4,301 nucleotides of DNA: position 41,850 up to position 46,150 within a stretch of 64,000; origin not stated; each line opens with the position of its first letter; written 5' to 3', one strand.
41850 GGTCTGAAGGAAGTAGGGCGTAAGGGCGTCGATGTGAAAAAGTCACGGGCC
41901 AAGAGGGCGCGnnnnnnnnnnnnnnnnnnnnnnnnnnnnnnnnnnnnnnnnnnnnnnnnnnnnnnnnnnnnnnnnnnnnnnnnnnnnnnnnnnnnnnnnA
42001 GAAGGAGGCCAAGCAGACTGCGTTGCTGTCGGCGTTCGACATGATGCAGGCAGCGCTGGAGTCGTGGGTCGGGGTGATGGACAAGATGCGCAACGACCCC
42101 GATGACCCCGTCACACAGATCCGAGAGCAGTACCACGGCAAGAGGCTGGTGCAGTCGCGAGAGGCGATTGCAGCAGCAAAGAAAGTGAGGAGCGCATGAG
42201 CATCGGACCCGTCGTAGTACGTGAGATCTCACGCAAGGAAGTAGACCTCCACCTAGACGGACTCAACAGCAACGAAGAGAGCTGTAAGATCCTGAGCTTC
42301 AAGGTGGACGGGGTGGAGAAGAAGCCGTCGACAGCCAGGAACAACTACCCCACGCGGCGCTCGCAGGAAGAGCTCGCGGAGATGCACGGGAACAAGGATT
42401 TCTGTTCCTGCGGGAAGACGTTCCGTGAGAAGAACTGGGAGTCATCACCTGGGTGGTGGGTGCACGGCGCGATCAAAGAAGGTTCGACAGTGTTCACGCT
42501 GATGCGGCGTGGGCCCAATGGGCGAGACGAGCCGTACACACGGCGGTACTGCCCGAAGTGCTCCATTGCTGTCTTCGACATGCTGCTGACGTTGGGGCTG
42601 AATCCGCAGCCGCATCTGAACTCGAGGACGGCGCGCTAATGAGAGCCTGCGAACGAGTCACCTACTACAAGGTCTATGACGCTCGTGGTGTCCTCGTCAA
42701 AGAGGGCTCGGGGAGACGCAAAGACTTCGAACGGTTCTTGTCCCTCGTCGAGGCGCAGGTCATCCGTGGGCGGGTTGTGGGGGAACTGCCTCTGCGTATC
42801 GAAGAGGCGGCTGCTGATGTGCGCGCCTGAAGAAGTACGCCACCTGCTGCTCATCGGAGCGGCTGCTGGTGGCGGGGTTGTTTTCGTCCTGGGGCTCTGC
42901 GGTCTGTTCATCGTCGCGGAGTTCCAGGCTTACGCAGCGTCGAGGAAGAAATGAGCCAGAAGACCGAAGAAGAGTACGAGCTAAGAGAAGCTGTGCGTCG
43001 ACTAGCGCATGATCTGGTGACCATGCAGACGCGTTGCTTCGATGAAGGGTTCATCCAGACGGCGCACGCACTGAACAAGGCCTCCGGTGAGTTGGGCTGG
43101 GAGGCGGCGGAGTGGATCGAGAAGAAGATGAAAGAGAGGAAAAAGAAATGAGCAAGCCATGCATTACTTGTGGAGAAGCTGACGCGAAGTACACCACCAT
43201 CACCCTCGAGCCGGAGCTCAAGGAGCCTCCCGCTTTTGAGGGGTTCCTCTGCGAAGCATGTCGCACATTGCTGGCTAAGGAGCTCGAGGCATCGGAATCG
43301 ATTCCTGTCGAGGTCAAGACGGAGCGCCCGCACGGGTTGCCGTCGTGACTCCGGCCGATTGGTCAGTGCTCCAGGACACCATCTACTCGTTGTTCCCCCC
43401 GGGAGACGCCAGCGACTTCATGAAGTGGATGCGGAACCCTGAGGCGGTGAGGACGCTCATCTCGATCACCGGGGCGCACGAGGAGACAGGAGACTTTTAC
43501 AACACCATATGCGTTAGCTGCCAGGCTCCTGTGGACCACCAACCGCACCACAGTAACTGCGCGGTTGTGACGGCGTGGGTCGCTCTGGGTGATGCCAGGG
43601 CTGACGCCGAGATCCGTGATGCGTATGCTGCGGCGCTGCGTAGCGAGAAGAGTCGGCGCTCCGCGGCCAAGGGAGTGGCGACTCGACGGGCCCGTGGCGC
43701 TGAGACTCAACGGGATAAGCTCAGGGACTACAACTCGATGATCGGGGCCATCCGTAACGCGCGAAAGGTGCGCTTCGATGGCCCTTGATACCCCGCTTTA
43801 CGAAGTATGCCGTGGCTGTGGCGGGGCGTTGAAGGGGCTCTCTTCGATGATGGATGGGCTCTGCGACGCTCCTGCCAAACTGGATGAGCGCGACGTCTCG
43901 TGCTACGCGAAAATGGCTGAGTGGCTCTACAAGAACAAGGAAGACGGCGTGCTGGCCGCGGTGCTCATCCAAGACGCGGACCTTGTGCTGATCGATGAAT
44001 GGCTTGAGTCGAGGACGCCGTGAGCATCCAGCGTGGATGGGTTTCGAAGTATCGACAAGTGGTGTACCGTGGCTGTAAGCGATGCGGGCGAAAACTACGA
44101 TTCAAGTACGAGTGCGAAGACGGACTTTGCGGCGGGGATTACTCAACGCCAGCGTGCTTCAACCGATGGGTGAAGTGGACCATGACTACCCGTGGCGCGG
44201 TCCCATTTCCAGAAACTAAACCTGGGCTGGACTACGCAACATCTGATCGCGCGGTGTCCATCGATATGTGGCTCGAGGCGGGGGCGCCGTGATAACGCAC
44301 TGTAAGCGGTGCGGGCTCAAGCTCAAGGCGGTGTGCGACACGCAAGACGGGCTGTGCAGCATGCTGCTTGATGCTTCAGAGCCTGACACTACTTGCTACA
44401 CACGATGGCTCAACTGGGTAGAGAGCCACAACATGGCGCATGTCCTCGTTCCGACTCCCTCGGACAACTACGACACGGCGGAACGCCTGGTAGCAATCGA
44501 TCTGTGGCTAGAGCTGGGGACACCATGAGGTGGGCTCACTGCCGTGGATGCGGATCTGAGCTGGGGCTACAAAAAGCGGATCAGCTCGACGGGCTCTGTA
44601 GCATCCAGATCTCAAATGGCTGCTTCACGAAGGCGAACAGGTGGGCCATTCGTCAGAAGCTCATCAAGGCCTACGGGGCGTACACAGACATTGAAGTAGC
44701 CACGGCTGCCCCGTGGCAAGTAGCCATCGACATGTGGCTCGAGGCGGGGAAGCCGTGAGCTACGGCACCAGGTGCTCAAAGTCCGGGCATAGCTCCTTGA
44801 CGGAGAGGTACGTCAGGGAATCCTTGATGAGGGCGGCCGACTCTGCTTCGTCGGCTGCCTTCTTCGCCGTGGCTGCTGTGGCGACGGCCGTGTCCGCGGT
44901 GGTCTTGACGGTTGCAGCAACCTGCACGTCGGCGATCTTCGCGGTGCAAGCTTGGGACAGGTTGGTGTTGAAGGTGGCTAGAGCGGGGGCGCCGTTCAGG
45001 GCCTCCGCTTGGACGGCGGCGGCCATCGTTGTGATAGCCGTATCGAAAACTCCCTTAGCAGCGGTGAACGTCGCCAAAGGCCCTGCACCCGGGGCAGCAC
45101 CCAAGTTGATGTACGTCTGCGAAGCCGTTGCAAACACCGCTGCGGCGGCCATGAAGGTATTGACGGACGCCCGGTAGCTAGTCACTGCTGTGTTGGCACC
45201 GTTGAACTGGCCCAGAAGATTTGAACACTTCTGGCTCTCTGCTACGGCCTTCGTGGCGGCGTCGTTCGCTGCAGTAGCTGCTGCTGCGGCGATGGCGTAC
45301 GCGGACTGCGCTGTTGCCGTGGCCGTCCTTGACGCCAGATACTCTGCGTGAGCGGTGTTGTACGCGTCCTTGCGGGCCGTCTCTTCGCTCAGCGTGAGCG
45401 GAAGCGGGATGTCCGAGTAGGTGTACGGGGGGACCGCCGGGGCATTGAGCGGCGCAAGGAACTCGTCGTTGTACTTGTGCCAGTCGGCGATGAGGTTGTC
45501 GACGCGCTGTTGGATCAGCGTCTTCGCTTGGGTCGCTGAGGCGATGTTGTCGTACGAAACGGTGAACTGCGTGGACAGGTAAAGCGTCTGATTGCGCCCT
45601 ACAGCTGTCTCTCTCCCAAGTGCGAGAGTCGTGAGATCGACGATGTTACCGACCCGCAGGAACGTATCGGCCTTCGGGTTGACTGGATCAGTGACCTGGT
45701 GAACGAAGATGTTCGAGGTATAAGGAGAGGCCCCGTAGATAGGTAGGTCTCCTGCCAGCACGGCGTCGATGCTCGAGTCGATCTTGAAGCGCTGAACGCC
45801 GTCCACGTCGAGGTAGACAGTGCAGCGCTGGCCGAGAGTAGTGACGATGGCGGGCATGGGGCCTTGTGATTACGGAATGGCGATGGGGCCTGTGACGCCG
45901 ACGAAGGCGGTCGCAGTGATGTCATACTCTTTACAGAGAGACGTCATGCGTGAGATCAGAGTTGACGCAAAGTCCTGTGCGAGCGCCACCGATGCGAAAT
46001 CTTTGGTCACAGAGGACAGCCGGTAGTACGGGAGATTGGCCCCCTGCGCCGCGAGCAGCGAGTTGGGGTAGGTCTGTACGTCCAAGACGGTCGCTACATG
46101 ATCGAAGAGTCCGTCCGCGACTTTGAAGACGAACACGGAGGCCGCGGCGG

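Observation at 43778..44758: Four tandem paralogous zinc-ribbon genes with a conserved C-terminal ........(K/A)P tail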

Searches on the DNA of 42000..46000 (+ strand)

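Call 3: search_dna_similar(query=window:42000-46000:+, collection=phages, mode=distant, max_rows=20)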
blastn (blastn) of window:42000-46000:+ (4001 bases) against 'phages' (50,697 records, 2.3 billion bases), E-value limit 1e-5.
Records with a match: 1; places in all: 1; records where one place covers at least 80% of the query: 0.
Best place of each record, by identity: 60-80% 1.
By first word of the organism name: Arthrobacter 1.
By host as written in the record: Arthrobacter globiformis B-2979 1.
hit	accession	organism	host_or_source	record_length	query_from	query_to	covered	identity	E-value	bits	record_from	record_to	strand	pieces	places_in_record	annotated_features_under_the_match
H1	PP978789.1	Arthrobacter phage JanetJ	Arthrobacter globiformis B-2979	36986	2834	2906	2%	78.1%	5e-6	61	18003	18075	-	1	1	21: minor tail protein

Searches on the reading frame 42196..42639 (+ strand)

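Call 6: search_protein_families(library=pfam, max_evalue=1, proteins=[window:42196-42639:+])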
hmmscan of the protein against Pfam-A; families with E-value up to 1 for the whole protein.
window:42196-42639:+ (147 aa): 1 family
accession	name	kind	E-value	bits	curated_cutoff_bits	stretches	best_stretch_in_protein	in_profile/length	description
PF21326.4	KDM6_GATAL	-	0.15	12.4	27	1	115-134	8-27/59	KDM6, GATA-like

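Call 7: search_protein_families(library=phrogs, max_evalue=1, proteins=[window:42196-42639:+])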
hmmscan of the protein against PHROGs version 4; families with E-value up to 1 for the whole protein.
window:42196-42639:+ (147 aa): 0 families

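Call 64: search_protein_families(library=padloc, max_evalue=0.001, proteins=[window:42196-42639:+])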
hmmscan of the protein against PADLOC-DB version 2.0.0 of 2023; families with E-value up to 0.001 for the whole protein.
window:42196-42639:+ (147 aa): 0 families

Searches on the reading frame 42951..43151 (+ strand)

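Call 6: search_protein_families(library=pfam, max_evalue=1, proteins=[window:42951-43151:+])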
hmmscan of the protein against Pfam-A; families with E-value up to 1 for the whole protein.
window:42951-43151:+ (66 aa): 1 family
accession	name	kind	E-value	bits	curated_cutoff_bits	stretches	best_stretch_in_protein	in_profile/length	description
PF02771.21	Acyl-CoA_dh_N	-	0.08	13.8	22.9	1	5-55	1-50/113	Acyl-CoA dehydrogenase, N-terminal domain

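Call 7: search_protein_families(library=phrogs, max_evalue=1, proteins=[window:42951-43151:+])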
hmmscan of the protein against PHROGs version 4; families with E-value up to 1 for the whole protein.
window:42951-43151:+ (66 aa): 2 families
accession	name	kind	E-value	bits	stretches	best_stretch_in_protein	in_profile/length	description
phrog_2247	-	unknown function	0.16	13.3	1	40-65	53-78/89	-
phrog_28043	-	unknown function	0.25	12.8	1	40-58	43-61/69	-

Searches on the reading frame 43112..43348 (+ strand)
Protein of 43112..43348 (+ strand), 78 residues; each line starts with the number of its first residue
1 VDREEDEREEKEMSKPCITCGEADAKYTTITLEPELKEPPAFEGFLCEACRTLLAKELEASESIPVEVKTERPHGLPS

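Call 6: search_protein_families(library=pfam, max_evalue=1, proteins=[window:43112-43348:+])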
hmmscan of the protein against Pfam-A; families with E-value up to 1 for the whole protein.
window:43112-43348:+ (78 aa): 3 families
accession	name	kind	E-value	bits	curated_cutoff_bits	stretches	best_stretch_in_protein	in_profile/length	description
PF17980.7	ADD_DNMT3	-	0.027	14.8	26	1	9-53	12-46/56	DNMT3, cysteine rich ADD domain, GATA1-like zinc finger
PF04032.22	Rpr2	-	0.051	14.3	29.3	1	28-66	29-67/90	RNAse P Rpr2/Rpp21/SNM1 subunit domain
PF03107.22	C1_2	-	0.31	11.8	26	0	38-52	11-25/48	C1 domain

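Call 7: search_protein_families(library=phrogs, max_evalue=1, proteins=[window:43112-43348:+])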
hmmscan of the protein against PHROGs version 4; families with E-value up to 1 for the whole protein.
window:43112-43348:+ (78 aa): 1 family
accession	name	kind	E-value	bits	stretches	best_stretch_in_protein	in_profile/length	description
phrog_10623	-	unknown function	0.21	12.7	1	11-45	3-37/56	-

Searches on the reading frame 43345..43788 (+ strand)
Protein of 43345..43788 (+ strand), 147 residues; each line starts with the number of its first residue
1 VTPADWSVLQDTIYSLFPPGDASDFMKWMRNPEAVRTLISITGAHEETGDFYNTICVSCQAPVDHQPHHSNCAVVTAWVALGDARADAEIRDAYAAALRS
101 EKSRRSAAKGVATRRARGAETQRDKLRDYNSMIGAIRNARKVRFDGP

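Call 6: search_protein_families(library=pfam, max_evalue=1, proteins=[window:43345-43788:+])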
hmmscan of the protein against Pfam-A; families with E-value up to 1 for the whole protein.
window:43345-43788:+ (147 aa): 0 families

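Call 7: search_protein_families(library=phrogs, max_evalue=1, proteins=[window:43345-43788:+])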
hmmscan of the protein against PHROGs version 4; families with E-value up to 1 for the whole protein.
window:43345-43788:+ (147 aa): 1 family
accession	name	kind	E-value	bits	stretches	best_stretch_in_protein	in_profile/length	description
phrog_4160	-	unknown function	0.044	14.7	1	47-115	103-158/178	-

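Call 64: search_protein_families(library=padloc, max_evalue=0.001, proteins=[window:43345-43788:+])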
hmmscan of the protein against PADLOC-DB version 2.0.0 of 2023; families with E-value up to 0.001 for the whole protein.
window:43345-43788:+ (147 aa): 0 families
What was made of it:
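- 43345..43788 (+): Upstream 147-aa gene, context only. It precedes the array in every close relative. Function unknown. No family hit (calls 6, 7, 64).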
